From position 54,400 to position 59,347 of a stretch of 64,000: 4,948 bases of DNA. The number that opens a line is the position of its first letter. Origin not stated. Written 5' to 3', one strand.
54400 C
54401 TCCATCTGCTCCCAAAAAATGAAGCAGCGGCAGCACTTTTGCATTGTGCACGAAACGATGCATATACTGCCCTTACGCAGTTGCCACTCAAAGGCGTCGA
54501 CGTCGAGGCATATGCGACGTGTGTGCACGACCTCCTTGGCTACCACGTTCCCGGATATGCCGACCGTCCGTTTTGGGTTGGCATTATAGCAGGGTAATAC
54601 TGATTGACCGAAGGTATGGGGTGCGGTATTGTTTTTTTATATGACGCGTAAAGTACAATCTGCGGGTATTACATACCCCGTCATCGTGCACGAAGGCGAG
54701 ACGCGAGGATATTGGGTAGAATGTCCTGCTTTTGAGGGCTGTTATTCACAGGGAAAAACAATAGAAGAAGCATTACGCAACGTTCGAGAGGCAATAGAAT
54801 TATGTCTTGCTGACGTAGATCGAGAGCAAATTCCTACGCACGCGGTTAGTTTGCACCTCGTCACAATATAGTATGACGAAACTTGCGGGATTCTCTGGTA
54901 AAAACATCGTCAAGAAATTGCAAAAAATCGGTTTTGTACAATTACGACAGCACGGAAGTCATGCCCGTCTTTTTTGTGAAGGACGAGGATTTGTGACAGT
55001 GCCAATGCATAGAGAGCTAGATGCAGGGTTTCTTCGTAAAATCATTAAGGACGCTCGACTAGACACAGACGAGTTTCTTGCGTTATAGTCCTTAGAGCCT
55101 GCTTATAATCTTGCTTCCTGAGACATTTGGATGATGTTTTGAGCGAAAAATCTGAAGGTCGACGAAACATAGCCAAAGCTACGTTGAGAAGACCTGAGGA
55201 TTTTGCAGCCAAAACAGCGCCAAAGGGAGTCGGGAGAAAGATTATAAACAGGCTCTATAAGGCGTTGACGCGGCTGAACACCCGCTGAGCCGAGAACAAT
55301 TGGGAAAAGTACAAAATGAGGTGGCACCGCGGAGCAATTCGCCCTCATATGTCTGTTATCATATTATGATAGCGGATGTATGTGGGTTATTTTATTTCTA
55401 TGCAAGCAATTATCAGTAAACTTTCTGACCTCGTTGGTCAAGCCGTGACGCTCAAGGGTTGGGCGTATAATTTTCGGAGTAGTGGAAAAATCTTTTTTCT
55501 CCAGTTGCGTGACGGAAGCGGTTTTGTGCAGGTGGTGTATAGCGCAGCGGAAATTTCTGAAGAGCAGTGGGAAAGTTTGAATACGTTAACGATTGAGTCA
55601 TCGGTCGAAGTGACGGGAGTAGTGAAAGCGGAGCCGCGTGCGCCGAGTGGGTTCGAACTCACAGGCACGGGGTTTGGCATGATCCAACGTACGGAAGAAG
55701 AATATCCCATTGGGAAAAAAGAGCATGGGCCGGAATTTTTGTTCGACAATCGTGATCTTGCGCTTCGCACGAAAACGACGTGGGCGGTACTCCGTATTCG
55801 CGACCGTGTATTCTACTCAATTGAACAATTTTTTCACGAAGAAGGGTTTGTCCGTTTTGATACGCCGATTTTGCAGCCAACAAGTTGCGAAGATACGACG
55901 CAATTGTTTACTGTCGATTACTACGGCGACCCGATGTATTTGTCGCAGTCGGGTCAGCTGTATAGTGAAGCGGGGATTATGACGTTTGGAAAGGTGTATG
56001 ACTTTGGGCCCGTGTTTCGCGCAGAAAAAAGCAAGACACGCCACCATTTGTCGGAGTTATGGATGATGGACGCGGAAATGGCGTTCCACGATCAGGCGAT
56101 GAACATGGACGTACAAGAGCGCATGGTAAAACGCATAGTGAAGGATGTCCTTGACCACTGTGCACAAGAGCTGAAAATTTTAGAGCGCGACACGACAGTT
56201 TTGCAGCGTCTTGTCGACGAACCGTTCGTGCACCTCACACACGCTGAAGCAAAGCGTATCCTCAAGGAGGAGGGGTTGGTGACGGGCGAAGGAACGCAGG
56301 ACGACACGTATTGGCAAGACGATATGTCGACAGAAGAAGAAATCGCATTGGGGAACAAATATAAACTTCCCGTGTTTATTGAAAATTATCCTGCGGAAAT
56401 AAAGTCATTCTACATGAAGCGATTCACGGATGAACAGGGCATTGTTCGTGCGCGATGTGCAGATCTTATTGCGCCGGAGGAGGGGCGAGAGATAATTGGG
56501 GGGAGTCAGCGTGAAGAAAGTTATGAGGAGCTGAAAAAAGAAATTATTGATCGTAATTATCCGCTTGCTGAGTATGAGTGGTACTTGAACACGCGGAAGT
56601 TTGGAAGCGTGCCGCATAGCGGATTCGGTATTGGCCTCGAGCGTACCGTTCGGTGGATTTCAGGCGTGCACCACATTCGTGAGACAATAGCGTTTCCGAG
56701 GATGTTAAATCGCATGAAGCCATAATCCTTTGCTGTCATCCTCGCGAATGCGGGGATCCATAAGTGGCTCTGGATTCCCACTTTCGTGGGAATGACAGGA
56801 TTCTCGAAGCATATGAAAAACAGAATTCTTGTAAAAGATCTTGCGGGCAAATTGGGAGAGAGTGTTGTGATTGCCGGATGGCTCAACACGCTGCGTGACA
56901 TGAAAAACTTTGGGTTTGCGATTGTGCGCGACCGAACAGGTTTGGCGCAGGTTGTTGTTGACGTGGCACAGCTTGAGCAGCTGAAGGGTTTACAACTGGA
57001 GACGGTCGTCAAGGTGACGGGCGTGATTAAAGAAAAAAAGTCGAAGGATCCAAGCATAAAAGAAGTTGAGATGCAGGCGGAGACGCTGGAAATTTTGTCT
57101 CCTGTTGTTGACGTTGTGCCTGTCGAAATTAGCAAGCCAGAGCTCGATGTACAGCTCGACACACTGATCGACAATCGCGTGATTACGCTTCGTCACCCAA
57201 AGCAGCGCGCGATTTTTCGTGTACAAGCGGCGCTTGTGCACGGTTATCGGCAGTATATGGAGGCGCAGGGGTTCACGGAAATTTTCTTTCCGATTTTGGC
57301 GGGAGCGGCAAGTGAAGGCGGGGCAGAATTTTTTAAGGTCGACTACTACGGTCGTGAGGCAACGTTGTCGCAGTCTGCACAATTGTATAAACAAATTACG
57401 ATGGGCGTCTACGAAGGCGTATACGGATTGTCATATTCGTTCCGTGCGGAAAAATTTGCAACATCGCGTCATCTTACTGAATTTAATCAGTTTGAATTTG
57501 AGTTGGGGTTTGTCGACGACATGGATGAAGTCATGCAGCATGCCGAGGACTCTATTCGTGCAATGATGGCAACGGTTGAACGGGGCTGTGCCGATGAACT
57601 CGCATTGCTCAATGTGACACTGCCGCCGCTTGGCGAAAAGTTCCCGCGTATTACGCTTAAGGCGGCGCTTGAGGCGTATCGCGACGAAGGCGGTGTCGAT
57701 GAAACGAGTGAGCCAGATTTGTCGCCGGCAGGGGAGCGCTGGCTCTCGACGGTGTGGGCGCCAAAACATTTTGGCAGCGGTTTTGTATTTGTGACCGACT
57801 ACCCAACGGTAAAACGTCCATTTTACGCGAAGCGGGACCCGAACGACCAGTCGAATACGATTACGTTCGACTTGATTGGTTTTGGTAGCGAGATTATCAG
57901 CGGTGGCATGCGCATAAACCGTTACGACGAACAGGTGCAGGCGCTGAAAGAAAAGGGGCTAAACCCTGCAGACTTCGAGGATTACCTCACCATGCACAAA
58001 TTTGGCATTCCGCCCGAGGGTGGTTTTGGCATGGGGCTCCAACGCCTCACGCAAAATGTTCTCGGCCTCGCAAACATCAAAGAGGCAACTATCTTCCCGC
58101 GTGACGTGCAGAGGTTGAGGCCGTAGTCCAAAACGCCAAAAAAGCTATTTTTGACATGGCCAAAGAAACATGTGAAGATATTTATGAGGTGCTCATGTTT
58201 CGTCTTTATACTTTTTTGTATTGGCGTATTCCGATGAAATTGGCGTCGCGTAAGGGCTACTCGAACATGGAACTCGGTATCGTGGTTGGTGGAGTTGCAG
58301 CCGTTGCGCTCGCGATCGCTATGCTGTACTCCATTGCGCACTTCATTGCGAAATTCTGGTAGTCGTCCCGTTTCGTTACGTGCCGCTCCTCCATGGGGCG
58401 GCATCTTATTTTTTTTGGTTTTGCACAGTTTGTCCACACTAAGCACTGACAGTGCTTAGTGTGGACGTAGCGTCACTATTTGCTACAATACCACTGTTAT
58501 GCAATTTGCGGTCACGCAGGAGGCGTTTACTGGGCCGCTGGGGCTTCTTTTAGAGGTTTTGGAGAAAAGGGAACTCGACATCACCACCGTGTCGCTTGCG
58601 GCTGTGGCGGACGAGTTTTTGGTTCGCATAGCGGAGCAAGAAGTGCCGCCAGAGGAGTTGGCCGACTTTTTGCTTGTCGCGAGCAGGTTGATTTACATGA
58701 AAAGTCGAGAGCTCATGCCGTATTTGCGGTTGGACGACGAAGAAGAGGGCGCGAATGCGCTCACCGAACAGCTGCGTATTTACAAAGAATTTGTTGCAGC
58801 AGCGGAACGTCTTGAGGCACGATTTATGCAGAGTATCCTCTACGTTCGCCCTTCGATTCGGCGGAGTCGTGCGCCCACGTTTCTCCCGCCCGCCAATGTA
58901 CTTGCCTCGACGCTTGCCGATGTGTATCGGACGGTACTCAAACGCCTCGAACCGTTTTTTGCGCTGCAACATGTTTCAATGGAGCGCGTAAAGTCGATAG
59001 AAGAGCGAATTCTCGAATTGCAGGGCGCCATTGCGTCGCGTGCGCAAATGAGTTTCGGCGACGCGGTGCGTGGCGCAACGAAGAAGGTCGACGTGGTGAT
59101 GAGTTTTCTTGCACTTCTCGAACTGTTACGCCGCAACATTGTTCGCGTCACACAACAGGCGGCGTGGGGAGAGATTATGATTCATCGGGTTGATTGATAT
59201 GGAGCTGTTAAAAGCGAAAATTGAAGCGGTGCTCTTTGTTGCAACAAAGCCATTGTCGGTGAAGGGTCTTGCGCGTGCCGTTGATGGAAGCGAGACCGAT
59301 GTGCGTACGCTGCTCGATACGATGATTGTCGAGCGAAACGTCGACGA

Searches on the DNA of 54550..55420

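Call 88: search_rna_families(source=window, start=54550, end=55420, threshold=evalue, max_evalue=5, show_alignments=1)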
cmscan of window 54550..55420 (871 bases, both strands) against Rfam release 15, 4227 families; matches with E-value up to 5: 2.
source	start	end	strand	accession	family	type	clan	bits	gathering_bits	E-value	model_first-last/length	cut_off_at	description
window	55314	55346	+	RF00230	T-box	Cis-reg; leader;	-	24.9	93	0.0023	183-216/219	no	T-box leader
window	55127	55179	+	RF01121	sR38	Gene; snRNA; snoRNA; CD-box;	-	12.8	50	2.9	1-59/59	no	Small nucleolar RNA sR38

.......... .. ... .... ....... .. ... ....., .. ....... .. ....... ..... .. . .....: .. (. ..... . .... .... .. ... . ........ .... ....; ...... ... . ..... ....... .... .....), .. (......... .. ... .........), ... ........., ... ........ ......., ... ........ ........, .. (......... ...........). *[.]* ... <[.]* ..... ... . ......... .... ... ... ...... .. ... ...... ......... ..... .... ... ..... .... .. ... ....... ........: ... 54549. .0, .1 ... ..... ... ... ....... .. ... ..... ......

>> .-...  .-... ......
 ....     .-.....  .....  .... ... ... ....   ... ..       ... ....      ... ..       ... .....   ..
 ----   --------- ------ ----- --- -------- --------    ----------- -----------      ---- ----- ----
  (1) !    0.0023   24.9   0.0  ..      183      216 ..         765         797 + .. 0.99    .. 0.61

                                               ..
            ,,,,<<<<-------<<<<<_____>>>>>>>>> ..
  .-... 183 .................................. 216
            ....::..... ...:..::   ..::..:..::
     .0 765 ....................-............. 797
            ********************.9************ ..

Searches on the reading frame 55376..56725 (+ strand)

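Call 60: search_protein_families(library=pfam, proteins=[window:55376-56725:+], max_evalue=0.001)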
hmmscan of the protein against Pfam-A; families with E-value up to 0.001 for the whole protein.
window:55376-56725:+ (449 aa): 2 families
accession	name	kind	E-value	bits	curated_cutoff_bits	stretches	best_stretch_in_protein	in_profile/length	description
PF00152.25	tRNA-synt_2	-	5.2e-66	223.2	25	1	120-443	3-307/308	tRNA synthetases class II (D, K and N)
PF01336.31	tRNA_anti-codon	-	2.5e-13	50.2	27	1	24-95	1-67/75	OB-fold nucleic acid binding domain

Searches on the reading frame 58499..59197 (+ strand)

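Call 60: search_protein_families(library=pfam, proteins=[window:58499-59197:+], max_evalue=0.001)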
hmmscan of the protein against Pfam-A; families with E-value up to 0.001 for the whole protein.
window:58499-59197:+ (232 aa): 1 family
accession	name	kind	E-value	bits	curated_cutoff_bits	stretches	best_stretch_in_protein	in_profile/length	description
PF02616.19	SMC_ScpA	-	1.3e-17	65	24.6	1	22-228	3-229/232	Segregation and condensation protein ScpA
